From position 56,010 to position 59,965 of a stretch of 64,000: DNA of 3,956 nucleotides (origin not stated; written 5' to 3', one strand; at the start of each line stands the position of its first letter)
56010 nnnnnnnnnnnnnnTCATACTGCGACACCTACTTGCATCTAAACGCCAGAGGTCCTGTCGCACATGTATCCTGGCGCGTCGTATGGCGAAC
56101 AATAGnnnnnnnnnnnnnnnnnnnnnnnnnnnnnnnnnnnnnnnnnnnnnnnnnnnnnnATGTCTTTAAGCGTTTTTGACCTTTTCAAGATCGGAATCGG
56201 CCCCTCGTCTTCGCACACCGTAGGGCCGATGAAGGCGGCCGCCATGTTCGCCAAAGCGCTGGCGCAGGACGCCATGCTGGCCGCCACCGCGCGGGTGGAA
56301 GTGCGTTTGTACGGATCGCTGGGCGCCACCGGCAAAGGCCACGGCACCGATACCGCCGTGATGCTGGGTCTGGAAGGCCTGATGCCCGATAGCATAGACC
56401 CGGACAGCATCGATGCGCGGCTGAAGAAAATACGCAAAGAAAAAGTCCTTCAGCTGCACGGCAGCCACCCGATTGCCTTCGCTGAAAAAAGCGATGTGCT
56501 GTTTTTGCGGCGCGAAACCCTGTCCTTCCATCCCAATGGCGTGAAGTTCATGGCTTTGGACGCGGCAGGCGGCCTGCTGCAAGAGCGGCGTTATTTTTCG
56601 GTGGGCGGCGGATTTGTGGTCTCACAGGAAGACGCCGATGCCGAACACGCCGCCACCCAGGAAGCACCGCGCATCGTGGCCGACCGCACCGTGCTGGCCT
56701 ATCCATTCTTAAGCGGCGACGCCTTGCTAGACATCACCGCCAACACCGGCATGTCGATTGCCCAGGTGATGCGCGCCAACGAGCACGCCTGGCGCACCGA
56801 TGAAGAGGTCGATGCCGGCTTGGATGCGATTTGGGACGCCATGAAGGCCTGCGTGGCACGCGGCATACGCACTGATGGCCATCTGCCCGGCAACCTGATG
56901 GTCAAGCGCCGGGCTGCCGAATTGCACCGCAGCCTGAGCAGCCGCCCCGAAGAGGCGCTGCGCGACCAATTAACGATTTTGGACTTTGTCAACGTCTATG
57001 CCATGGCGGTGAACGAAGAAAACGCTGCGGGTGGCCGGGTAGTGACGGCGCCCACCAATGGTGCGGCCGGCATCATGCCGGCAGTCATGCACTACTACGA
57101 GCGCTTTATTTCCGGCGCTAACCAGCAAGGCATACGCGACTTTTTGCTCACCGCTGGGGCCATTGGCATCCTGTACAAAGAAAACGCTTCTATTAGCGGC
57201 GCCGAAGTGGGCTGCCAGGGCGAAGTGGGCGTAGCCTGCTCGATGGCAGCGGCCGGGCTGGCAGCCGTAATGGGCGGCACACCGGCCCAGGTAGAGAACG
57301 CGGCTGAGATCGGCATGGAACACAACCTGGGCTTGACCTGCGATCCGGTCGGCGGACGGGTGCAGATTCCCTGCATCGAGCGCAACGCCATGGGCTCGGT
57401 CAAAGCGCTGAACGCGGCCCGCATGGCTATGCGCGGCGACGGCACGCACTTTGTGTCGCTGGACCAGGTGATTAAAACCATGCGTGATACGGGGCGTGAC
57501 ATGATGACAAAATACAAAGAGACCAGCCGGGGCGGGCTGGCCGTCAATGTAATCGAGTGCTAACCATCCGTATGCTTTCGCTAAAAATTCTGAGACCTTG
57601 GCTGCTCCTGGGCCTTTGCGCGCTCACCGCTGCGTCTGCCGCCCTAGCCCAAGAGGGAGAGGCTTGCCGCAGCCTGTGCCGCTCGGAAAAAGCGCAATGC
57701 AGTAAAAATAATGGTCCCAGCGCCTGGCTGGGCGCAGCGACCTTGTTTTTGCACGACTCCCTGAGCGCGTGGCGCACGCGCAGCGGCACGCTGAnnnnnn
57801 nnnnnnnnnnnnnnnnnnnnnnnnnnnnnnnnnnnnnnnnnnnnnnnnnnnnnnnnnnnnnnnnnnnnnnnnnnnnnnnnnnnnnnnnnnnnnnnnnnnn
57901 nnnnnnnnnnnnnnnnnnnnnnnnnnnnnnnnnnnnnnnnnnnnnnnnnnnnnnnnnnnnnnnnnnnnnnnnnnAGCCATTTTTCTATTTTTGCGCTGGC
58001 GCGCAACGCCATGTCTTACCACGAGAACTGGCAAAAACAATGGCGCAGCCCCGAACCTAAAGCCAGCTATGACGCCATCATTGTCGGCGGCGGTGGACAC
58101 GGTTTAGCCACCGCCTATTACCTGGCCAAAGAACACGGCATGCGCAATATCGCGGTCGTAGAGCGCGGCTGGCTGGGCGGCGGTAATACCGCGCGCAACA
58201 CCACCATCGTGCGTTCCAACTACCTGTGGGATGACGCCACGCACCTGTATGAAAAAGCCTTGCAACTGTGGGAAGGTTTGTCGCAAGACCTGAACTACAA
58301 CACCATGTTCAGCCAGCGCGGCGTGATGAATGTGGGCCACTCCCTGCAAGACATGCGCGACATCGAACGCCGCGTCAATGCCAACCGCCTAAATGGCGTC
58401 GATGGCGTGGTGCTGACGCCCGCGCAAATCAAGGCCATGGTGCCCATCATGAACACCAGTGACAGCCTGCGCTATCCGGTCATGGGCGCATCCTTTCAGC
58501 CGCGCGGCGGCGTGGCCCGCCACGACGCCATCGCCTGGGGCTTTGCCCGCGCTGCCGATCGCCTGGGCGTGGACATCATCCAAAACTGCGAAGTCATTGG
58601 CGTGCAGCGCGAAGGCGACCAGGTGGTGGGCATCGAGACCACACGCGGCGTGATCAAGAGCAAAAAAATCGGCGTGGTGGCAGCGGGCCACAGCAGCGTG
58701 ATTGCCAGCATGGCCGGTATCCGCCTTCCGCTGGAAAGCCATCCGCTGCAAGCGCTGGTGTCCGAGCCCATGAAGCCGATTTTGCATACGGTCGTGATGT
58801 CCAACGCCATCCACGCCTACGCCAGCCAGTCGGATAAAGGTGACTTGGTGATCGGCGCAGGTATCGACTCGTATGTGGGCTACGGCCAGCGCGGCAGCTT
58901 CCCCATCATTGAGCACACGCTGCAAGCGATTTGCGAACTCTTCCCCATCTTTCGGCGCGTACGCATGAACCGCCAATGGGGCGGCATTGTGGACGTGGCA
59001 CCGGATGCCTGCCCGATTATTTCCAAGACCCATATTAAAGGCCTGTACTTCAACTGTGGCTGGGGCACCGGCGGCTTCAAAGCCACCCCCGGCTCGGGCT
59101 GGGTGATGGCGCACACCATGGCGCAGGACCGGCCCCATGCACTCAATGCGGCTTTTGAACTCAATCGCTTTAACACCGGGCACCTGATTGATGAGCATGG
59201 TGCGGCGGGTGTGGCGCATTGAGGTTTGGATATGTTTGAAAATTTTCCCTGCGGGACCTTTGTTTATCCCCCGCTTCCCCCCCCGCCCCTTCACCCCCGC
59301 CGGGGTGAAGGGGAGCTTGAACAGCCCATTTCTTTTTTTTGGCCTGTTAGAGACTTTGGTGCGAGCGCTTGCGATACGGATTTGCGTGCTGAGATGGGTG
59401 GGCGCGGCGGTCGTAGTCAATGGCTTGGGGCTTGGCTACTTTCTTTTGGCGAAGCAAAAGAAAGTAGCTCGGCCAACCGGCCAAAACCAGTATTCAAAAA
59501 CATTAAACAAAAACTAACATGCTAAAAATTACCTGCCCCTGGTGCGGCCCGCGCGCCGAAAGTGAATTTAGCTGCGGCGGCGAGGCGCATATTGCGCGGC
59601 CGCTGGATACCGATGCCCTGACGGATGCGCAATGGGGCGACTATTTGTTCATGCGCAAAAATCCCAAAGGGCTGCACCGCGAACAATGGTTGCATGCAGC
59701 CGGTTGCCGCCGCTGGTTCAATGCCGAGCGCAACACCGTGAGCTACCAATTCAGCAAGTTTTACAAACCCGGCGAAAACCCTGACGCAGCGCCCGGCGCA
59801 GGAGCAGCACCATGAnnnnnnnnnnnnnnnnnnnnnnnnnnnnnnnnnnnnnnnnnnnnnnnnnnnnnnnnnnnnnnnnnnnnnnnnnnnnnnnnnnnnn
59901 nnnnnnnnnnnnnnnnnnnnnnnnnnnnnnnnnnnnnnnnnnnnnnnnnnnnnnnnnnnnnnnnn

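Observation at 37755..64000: A ~26 kb quaternary-amine catabolic region combining CoA-dependent butyrobetaine-to-carnitine, carnitine-to-betaine, MttB-type demethylation and sarcosine oxidation, with extra orphan enzymes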

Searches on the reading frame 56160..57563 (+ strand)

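Call 6: search_protein_families(library=ncbifam, proteins=[window:56160-57563:+], max_evalue=0.00001)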
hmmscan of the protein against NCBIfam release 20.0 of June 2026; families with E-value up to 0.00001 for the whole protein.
window:56160-57563:+ (467 aa): 5 families
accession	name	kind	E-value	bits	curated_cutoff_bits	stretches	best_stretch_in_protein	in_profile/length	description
TIGR00720.1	sda_mono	equivalog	2.4e-208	692.6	345.1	1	4-464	2-450/450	L-serine ammonia-lyase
NF011614.0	PRK15040.1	equivalog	2.7e-159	531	873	1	3-465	2-452/454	L-serine ammonia-lyase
NF011598.0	PRK15023.1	equivalog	6e-153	510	942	1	3-464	2-451/454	L-serine ammonia-lyase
TIGR00718.1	sda_alpha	equivalog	2.7e-55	187.6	243.2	1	188-462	7-275/300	L-serine ammonia-lyase, iron-sulfur-dependent, subunit alpha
TIGR00719.1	sda_beta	equivalog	2e-12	47.3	161.2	1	4-151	5-130/208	L-serine ammonia-lyase, iron-sulfur-dependent subunit beta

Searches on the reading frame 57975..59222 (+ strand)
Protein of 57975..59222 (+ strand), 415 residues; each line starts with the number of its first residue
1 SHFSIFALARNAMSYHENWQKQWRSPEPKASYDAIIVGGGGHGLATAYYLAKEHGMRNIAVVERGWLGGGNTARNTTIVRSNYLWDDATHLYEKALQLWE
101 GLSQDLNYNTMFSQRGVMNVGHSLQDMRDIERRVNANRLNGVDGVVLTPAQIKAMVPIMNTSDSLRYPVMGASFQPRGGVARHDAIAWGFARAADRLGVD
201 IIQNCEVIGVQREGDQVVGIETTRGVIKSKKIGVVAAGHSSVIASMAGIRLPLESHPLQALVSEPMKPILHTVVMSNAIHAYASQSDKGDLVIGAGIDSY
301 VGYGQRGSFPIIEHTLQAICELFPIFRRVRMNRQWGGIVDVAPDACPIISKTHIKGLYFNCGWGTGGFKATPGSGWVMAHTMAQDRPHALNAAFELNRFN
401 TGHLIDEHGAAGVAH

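Call 6: search_protein_families(library=ncbifam, proteins=[window:57975-59222:+], max_evalue=0.00001)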
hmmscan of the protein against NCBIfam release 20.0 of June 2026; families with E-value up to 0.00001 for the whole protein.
window:57975-59222:+ (415 aa): 12 families
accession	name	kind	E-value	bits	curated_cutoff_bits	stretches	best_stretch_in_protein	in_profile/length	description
TIGR01373.1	soxB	subfamily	6.1e-211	700.5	529.45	1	3-407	2-407/407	sarcosine oxidase subunit beta family protein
NF001933.0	PRK00711.1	subfamily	1.1e-24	87.3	383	1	103-402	123-419/429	D-amino acid dehydrogenase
TIGR02352.1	thiamin_ThiO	equivalog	5.2e-23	81.7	250.8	1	35-383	2-348/351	glycine oxidase ThiO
NF008425.0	PRK11259.1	equivalog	1.4e-20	73.6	257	1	30-239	3-203/377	N-methyl-L-tryptophan oxidase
TIGR01377.1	soxA_mon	subfamily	7.6e-16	57.8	479.65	1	32-255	1-215/381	amino oxidase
NF050086.1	pipecolate_AmaA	exception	5.8e-12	45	600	1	29-389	23-387/425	L-pipecolate oxidase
NF008726.1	PRK11728.1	equivalog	5e-10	38.8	299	1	32-251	1-213/389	L-2-hydroxyglutarate oxidase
NF004991.0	PRK06370.1-3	subfamily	7.2e-08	31.4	620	1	20-71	24-73/509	FAD-containing oxidoreductase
TIGR03364.1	HpnW_proposed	hypoth_equivalog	3.4e-07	29.7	285.1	1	32-232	1-189/365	TIGR03364 family FAD-dependent oxidoreductase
NF009074.0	PRK12409.1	equivalog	6.4e-07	28.9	494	0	112-385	131-406/410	D-amino acid dehydrogenase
TIGR03329.1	Phn_aa_oxid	hypoth_equivalog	3.4e-06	26.1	632.8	0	31-77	24-70/460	putative aminophosphonate oxidoreductase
TIGR01813.1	flavo_cyto_c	subfamily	6.7e-06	25.1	285.45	0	33-77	1-44/444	flavocytochrome c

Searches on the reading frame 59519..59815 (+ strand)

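Call 6: search_protein_families(library=ncbifam, proteins=[window:59519-59815:+], max_evalue=0.00001)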
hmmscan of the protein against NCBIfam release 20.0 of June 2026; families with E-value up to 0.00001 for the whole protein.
window:59519-59815:+ (98 aa): 1 family
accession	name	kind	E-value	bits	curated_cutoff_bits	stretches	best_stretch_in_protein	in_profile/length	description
TIGR01374.1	soxD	subfamily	2.4e-34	117.4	116.5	1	4-85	2-82/83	sarcosine oxidase subunit delta family protein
